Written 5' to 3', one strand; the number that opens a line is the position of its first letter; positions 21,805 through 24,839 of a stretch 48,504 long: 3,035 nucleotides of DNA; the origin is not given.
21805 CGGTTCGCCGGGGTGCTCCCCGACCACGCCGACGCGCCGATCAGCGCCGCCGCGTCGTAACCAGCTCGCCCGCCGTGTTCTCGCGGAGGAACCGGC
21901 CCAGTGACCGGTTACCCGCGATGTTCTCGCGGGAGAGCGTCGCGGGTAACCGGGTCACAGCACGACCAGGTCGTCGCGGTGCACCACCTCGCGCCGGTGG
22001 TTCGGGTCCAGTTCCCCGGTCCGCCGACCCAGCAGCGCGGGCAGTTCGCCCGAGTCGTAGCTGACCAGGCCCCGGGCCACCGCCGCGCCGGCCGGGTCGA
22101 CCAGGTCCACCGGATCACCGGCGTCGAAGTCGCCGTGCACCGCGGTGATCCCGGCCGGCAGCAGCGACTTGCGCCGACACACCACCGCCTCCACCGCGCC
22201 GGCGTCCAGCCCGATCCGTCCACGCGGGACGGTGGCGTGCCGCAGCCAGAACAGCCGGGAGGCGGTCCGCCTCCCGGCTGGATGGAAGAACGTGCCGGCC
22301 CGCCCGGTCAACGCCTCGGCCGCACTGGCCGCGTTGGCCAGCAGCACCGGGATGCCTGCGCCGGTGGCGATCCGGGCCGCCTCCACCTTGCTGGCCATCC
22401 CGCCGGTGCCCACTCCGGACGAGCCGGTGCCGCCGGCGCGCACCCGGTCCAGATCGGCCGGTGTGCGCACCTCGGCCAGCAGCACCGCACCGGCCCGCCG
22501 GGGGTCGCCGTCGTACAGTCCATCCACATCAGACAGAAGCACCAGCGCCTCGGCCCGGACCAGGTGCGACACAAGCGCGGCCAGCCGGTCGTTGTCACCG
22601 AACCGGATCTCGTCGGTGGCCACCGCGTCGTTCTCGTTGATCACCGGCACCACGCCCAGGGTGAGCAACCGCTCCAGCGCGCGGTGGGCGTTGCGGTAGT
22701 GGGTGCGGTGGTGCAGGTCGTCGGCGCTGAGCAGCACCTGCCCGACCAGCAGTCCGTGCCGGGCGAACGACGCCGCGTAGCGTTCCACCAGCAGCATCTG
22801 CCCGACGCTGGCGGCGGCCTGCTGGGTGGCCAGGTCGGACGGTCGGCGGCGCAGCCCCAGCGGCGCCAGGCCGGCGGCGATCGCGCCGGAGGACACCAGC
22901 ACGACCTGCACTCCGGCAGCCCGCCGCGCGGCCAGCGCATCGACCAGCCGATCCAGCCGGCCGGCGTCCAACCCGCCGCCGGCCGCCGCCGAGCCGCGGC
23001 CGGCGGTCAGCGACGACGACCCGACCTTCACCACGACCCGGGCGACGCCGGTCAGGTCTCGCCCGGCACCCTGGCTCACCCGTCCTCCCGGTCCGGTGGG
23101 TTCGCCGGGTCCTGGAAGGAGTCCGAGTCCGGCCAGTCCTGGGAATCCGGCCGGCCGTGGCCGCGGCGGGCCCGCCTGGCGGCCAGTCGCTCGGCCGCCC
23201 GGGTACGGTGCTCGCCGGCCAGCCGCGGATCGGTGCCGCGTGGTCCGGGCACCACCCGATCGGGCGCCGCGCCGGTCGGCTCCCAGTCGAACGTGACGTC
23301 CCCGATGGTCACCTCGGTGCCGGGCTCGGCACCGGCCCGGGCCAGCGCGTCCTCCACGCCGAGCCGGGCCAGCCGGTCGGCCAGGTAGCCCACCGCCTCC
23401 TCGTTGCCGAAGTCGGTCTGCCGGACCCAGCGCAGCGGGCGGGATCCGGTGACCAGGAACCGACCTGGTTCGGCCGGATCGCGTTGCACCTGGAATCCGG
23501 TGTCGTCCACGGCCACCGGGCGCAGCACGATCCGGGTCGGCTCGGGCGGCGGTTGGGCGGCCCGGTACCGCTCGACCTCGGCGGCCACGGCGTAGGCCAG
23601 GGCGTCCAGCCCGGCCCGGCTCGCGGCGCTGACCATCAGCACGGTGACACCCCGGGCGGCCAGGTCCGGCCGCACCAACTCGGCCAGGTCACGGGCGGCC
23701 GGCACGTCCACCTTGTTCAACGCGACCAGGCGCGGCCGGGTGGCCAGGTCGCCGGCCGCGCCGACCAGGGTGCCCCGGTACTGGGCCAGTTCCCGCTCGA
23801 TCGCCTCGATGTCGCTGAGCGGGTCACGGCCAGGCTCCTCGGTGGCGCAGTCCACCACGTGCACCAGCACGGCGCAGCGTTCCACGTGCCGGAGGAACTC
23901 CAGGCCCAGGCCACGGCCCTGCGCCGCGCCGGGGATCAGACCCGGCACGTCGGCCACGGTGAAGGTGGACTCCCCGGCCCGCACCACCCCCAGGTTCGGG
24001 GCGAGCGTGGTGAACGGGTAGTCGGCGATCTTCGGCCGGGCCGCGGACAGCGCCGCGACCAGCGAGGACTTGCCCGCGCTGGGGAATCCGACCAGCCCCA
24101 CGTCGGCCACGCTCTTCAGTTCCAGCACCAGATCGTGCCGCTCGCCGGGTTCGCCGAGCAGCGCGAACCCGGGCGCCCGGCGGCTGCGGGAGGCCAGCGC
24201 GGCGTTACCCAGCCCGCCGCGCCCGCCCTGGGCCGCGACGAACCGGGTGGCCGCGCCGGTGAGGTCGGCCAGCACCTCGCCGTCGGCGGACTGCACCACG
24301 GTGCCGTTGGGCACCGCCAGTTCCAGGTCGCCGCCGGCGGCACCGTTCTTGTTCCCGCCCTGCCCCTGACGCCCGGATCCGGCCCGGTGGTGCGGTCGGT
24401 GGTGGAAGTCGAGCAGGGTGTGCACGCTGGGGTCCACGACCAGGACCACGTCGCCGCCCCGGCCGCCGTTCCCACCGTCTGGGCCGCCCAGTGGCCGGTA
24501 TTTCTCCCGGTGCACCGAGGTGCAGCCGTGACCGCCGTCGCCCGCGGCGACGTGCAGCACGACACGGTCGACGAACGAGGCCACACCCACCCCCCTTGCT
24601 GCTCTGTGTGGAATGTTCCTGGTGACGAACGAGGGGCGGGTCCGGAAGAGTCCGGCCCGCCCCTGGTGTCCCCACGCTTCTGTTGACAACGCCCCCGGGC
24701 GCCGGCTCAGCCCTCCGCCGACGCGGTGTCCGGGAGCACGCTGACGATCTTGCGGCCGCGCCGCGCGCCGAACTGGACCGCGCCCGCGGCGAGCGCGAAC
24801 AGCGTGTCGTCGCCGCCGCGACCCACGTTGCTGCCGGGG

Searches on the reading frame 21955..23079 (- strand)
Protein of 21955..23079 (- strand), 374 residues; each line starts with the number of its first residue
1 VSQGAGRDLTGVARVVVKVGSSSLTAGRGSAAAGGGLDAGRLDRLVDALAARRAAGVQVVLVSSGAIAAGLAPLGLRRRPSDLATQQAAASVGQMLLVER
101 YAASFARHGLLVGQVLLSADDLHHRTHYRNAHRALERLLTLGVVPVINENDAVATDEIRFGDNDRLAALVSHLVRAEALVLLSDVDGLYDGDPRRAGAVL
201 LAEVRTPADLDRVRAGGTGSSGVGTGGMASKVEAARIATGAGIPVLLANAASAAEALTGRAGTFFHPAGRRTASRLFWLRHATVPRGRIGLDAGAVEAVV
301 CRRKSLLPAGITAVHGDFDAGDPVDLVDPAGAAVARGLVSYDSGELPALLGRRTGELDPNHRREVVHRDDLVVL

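Call 50: search_protein_families(library=pfam, proteins=[window:21955-23079:-], max_evalue=0.00001)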
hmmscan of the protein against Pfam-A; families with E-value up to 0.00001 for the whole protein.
window:21955-23079:- (374 aa): 2 families
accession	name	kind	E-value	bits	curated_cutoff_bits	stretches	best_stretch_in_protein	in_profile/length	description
PF00696.33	AA_kinase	-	1.6e-44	152.9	24.9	1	14-249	2-234/234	Amino acid kinase family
PF01472.26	PUA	-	1.9e-17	63.4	24.8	1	287-352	1-65/74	PUA domain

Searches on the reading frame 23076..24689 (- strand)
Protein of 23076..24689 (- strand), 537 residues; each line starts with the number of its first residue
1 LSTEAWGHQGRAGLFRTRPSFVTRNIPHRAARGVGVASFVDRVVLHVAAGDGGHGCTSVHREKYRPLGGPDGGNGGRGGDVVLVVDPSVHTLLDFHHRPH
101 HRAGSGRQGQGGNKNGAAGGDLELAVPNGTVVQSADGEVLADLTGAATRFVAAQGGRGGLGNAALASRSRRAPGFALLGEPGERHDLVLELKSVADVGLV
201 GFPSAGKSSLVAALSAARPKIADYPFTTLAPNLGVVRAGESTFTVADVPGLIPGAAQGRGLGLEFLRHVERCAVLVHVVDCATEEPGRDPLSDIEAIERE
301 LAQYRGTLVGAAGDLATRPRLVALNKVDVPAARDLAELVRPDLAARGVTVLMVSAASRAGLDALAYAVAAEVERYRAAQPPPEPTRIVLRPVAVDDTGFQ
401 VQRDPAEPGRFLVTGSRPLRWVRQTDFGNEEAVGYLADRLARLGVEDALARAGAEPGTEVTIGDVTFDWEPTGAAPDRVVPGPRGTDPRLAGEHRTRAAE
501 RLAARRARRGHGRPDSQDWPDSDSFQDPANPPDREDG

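Call 50: search_protein_families(library=pfam, proteins=[window:23076-24689:-], max_evalue=0.00001)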
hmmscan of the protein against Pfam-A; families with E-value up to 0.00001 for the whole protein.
window:23076-24689:- (537 aa): 4 families
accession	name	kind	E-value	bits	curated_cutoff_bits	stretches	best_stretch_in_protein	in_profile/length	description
PF01018.28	GTP1_OBG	-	1.8e-51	174.2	27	1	40-192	1-154/155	GTP1/OBG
PF09269.16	DUF1967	-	3e-22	78.9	27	1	399-469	1-70/70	Domain of unknown function (DUF1967)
PF01926.29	MMR_HSR1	-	3.5e-22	79.1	21.9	1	196-305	1-100/113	50S ribosome-binding GTPase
PF02421.24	FeoB_N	-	2.1e-08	34.3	27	1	197-281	3-88/156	Ferrous iron transport protein B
